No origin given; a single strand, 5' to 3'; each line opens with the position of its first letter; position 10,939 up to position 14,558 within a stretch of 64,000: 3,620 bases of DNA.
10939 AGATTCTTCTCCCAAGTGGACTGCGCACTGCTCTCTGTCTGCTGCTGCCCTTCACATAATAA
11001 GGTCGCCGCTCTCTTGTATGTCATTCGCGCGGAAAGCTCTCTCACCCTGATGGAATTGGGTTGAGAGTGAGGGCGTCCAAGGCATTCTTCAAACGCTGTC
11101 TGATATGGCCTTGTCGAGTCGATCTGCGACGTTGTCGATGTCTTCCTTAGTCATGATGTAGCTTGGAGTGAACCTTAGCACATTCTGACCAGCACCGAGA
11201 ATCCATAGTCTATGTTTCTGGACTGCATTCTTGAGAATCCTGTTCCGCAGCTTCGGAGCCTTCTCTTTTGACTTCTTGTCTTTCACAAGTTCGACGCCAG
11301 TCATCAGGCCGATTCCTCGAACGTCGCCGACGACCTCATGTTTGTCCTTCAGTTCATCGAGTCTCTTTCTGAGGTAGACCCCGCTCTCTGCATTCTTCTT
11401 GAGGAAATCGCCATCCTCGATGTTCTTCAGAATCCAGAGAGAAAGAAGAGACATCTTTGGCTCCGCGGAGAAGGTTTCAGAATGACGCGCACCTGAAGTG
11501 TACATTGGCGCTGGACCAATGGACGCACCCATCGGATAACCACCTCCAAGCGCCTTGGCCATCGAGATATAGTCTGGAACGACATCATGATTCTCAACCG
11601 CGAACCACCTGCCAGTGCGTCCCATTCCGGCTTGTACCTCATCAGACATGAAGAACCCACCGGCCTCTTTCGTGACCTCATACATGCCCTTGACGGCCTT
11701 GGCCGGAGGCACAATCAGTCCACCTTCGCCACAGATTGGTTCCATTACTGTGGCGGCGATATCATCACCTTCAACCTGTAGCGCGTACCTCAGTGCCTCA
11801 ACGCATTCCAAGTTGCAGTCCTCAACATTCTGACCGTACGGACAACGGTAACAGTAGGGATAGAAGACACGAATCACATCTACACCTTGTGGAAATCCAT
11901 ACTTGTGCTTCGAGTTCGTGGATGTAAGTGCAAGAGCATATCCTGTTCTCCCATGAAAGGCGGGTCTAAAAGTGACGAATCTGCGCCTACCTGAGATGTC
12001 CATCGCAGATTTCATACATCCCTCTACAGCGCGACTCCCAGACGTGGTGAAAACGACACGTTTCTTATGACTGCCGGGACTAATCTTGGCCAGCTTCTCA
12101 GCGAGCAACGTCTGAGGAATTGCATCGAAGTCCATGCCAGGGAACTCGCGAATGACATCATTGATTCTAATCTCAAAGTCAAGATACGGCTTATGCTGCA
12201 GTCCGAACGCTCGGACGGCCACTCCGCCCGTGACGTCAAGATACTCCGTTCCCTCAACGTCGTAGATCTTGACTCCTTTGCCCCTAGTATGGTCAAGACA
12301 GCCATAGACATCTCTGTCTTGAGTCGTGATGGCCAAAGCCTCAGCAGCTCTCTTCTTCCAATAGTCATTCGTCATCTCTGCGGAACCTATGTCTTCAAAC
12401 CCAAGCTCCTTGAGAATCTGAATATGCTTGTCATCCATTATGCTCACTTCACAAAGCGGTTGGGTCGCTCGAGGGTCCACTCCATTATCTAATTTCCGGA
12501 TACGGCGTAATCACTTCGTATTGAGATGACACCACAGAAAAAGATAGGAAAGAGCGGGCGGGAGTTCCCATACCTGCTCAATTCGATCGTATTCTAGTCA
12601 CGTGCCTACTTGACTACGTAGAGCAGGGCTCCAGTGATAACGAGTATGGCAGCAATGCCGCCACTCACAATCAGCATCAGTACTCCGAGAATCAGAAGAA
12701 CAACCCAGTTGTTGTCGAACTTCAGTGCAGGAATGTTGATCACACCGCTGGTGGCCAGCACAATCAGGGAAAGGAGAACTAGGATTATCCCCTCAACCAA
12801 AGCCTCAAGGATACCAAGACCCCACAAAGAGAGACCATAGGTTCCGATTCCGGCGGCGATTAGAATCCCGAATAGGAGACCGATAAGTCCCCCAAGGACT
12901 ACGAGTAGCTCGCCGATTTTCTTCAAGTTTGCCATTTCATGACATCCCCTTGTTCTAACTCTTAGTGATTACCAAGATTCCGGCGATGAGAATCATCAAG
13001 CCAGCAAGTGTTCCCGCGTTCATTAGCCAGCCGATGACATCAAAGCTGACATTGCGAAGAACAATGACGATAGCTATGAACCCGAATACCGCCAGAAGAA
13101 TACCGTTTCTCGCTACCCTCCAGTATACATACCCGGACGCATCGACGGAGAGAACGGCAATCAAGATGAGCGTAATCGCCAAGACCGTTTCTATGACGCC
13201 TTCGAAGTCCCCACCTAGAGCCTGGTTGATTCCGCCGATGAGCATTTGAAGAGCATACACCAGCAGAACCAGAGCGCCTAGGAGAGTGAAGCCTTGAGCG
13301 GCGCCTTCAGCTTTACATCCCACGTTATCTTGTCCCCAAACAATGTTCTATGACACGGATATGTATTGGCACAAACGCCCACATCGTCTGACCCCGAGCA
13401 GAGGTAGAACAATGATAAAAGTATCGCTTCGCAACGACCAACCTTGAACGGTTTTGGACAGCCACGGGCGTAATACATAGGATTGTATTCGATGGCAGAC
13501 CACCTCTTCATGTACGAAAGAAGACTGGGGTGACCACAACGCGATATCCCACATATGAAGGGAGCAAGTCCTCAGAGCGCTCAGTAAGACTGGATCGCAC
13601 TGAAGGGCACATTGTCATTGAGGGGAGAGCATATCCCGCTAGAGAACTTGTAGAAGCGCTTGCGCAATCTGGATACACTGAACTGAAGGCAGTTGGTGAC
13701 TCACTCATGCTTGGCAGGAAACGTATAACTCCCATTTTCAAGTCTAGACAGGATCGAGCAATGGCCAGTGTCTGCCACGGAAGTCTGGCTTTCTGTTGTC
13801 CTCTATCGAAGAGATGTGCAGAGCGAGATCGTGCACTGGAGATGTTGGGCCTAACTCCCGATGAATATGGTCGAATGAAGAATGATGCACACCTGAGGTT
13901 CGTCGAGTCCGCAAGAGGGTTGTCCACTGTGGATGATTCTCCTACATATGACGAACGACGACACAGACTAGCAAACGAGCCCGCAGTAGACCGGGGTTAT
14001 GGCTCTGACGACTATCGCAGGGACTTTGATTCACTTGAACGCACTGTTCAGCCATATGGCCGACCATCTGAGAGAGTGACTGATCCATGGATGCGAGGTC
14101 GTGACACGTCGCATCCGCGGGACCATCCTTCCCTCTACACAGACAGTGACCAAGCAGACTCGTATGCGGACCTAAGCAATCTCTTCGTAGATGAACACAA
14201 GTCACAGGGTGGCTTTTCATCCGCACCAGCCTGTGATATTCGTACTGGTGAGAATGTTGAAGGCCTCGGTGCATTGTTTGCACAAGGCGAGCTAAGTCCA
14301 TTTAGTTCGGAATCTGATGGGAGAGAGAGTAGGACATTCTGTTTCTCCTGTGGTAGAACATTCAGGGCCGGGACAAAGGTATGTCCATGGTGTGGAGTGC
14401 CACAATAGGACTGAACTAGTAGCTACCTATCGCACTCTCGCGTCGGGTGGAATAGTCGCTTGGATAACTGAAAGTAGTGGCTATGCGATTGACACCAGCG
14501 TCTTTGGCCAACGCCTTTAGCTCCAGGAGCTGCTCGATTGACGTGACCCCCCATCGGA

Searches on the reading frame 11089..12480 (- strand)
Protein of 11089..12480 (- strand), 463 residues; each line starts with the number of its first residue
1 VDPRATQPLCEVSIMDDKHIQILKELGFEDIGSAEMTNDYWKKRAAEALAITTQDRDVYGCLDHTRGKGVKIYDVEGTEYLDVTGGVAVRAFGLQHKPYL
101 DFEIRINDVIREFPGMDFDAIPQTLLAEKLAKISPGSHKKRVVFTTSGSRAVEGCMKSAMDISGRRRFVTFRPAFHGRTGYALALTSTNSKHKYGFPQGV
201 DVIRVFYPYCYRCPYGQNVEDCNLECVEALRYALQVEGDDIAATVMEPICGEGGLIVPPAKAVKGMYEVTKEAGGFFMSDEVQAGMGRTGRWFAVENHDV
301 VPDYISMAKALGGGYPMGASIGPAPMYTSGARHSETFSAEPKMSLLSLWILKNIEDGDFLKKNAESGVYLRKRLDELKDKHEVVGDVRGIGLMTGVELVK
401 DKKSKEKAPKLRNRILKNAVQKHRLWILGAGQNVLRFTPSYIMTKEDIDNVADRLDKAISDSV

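Call 11: search_protein_families(library=pfam, proteins=[window:11089-12480:-], max_evalue=0.001)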
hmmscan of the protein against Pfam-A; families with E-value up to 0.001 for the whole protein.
window:11089-12480:- (463 aa): 1 family
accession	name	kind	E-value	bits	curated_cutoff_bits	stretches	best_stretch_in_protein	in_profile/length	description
PF00202.27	Aminotran_3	-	6e-87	292.4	30.5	1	62-459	11-403/403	Aminotransferase class-III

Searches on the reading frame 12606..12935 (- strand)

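Call 11: search_protein_families(library=pfam, proteins=[window:12606-12935:-], max_evalue=0.001)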
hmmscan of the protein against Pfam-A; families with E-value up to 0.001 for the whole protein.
window:12606-12935:- (109 aa): 0 families

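Call 51: search_protein_families(library=pfam, proteins=[window:12606-12935:-], max_evalue=1)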
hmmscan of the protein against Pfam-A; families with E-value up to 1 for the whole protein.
window:12606-12935:- (109 aa): 1 family
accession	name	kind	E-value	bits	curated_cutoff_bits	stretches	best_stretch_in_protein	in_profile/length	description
PF06796.16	NapE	-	0.63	10.1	25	1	13-38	18-43/54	Periplasmic nitrate reductase protein NapE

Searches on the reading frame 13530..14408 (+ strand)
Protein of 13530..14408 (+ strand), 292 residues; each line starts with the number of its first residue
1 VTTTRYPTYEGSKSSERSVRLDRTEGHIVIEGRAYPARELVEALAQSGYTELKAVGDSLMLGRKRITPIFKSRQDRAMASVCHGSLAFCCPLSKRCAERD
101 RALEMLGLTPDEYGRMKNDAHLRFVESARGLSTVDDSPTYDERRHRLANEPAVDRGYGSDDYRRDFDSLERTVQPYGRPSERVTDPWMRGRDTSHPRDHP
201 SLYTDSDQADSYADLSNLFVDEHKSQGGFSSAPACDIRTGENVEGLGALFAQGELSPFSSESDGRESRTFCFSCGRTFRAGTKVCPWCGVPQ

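Call 11: search_protein_families(library=pfam, proteins=[window:13530-14408:+], max_evalue=0.001)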
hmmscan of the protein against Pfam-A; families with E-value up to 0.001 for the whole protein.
window:13530-14408:+ (292 aa): 0 families

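Call 51: search_protein_families(library=pfam, proteins=[window:13530-14408:+], max_evalue=1)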
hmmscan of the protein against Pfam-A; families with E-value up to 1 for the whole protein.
window:13530-14408:+ (292 aa): 3 families
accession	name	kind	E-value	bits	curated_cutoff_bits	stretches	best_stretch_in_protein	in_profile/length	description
PF12773.13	DZR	-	0.028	15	27.3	1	271-289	27-45/45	Double zinc ribbon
PF11682.14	Zn_ribbon_11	-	0.068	13.3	24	1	270-289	7-25/37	Probable zinc-ribbon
PF14446.12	Prok-RING_1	-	0.12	12.8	29.1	1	269-292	5-30/54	Prokaryotic RING finger family 1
